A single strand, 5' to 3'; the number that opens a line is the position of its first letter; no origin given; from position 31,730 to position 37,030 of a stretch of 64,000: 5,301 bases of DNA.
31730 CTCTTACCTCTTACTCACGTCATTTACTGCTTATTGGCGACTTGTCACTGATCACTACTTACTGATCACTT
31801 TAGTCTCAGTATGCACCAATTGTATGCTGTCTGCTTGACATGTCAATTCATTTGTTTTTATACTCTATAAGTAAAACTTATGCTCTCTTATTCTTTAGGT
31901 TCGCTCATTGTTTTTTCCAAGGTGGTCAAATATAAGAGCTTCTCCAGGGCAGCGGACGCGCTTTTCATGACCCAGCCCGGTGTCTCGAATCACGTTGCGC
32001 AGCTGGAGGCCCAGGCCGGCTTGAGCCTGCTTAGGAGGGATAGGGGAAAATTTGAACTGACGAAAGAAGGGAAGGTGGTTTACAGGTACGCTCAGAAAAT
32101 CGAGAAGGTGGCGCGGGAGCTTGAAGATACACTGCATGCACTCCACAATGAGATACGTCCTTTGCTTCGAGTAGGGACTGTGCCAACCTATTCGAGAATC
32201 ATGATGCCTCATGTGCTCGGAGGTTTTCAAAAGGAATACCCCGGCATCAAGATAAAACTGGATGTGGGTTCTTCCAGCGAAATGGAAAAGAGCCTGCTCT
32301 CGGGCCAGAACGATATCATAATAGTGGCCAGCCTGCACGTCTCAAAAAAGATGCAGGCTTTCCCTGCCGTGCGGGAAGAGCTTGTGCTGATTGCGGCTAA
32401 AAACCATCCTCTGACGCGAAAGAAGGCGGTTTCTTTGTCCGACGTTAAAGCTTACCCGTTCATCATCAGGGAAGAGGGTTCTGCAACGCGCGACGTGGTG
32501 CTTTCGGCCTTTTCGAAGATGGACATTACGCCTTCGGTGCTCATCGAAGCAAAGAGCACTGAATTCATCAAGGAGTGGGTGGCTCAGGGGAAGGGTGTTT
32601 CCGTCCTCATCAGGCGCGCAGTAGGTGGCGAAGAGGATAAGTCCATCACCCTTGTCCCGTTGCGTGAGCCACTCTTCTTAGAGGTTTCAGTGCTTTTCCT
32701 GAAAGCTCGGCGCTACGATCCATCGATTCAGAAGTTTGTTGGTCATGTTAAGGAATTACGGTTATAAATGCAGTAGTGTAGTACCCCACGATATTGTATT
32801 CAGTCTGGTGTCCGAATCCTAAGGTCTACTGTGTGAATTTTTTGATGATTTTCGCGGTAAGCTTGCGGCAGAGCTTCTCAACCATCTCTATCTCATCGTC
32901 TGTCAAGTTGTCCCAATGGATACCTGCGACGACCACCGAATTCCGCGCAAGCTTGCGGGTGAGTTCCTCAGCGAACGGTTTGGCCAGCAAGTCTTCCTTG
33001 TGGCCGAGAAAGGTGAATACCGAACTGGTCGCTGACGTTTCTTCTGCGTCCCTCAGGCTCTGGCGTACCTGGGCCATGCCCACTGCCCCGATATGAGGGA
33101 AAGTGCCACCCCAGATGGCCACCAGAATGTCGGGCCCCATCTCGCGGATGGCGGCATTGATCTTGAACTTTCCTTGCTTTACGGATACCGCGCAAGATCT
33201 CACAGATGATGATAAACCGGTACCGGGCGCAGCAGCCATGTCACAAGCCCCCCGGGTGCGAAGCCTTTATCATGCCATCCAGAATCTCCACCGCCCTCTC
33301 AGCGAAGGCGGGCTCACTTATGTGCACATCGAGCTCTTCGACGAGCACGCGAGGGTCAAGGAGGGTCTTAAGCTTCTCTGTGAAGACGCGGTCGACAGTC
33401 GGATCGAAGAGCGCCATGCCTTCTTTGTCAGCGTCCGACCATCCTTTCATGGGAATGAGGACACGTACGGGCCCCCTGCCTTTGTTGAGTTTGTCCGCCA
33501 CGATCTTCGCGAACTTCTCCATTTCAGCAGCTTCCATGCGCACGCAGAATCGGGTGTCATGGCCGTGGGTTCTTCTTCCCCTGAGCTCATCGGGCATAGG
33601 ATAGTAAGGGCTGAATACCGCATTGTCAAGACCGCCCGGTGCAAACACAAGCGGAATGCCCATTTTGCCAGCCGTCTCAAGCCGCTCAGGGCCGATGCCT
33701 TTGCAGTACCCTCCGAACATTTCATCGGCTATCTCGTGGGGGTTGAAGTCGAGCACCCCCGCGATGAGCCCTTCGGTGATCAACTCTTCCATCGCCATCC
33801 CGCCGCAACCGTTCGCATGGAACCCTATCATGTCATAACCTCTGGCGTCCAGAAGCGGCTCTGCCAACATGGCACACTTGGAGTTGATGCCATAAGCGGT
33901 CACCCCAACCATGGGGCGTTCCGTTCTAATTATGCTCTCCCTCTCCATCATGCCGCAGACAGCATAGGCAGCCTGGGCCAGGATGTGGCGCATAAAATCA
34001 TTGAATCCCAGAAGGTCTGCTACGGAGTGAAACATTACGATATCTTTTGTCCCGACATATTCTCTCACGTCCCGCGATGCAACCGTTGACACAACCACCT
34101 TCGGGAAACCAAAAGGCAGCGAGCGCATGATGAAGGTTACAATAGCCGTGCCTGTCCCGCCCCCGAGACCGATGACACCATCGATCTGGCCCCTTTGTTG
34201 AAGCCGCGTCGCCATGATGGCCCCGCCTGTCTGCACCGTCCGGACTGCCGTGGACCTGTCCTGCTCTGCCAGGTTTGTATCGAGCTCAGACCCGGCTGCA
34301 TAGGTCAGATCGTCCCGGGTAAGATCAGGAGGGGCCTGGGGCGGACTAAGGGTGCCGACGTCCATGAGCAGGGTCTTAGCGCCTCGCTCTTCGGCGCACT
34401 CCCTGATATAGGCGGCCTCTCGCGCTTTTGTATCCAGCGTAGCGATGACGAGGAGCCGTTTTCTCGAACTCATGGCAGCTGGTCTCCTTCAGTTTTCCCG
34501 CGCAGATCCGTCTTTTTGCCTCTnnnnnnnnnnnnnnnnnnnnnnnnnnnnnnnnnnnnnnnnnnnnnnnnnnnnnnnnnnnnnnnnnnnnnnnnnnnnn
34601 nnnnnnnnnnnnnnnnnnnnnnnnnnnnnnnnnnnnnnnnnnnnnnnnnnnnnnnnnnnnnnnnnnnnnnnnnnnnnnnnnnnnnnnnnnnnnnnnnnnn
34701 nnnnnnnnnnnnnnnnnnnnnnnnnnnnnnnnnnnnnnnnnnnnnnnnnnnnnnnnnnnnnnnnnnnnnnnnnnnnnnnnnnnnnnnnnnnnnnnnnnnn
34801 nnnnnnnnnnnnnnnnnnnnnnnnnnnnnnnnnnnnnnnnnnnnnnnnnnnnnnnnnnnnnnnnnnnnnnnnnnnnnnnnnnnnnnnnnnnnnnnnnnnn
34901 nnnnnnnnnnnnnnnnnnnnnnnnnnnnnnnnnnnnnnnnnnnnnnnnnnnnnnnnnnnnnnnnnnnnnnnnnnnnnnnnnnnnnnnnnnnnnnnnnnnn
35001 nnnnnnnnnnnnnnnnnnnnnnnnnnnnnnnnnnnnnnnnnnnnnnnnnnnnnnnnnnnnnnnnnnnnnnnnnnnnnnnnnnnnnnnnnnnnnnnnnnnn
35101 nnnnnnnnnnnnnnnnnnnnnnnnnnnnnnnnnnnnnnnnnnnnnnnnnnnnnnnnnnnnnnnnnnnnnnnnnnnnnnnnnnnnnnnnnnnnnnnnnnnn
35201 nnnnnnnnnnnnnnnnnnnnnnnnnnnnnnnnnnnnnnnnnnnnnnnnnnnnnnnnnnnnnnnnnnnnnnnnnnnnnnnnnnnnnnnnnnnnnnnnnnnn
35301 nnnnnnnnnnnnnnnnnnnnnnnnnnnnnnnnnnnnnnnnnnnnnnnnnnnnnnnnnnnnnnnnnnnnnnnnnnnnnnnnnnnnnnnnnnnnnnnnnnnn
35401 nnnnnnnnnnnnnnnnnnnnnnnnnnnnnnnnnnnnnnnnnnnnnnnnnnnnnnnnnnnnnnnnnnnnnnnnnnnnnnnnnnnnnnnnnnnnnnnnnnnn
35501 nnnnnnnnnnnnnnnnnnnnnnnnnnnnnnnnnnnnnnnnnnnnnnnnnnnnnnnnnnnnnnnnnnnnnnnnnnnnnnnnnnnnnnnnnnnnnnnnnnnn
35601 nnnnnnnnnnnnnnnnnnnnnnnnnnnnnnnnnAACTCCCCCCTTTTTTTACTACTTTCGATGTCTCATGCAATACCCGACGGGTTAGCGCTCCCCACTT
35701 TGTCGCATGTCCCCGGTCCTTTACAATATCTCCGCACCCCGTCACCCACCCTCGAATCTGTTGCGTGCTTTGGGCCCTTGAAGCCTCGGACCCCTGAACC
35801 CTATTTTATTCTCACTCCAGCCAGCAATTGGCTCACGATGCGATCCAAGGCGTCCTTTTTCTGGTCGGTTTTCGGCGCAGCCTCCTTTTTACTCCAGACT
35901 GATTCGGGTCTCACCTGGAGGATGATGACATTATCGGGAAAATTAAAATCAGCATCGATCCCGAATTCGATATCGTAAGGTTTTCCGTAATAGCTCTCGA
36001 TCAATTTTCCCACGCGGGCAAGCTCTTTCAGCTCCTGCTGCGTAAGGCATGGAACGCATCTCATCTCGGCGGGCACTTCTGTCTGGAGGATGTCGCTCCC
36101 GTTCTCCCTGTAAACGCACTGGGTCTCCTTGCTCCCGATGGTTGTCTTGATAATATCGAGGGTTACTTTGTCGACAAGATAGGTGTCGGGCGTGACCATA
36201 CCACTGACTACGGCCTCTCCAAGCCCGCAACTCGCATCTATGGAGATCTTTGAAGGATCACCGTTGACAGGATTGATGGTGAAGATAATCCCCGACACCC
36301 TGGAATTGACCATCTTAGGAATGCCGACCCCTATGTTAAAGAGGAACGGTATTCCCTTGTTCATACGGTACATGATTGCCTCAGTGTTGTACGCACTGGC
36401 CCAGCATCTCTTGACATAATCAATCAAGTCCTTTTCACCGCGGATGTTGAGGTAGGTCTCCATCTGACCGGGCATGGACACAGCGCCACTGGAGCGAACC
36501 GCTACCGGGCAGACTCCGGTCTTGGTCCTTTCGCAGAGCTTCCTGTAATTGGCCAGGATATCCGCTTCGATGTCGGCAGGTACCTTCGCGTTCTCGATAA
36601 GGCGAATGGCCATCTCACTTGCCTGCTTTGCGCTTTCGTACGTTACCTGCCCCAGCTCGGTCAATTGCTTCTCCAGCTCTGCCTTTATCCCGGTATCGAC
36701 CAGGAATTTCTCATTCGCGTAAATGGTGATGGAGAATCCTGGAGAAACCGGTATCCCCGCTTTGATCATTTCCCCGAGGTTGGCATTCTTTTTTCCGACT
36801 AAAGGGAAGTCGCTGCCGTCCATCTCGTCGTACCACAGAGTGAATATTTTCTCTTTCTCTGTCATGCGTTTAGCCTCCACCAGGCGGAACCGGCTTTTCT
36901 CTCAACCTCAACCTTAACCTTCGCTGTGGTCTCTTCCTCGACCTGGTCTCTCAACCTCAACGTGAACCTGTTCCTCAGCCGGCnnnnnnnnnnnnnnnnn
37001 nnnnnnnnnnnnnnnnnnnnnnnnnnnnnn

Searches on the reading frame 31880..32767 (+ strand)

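Call 33: search_protein_families(library=pfam, proteins=[window:31880-32767:+], max_evalue=0.00001)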
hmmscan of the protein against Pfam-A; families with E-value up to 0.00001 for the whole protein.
window:31880-32767:+ (295 aa): 2 families
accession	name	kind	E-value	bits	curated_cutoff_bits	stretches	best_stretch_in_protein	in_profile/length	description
PF03466.25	LysR_substrate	-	1.1e-42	146.2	28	1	91-292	3-206/209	LysR substrate binding domain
PF00126.33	HTH_1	-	1.3e-17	63.9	26.6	1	8-65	3-60/60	Bacterial regulatory helix-turn-helix protein, lysR family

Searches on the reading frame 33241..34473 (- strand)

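Call 33: search_protein_families(library=pfam, proteins=[window:33241-34473:-], max_evalue=0.00001)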
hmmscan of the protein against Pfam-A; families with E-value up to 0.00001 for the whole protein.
window:33241-34473:- (410 aa): 2 families
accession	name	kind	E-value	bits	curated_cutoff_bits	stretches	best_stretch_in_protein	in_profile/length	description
PF23189.1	UPF0261_C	-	8.1e-64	215.3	27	1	186-401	1-217/218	Uncharacterised protein family (UPF0261) C-terminal domain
PF06792.17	UPF0261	-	2.9e-57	193.9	27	1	6-178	2-173/176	Uncharacterised protein family (UPF0261) N-terminal domain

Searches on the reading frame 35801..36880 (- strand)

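Call 33: search_protein_families(library=pfam, proteins=[window:35801-36880:-], max_evalue=0.00001)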
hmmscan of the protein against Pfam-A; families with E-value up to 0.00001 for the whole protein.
window:35801-36880:- (359 aa): 1 family
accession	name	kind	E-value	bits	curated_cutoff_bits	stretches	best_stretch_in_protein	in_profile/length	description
PF01326.24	PPDK_N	-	2.8e-91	306.6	27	1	26-342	2-325/328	Pyruvate phosphate dikinase, AMP/ATP-binding domain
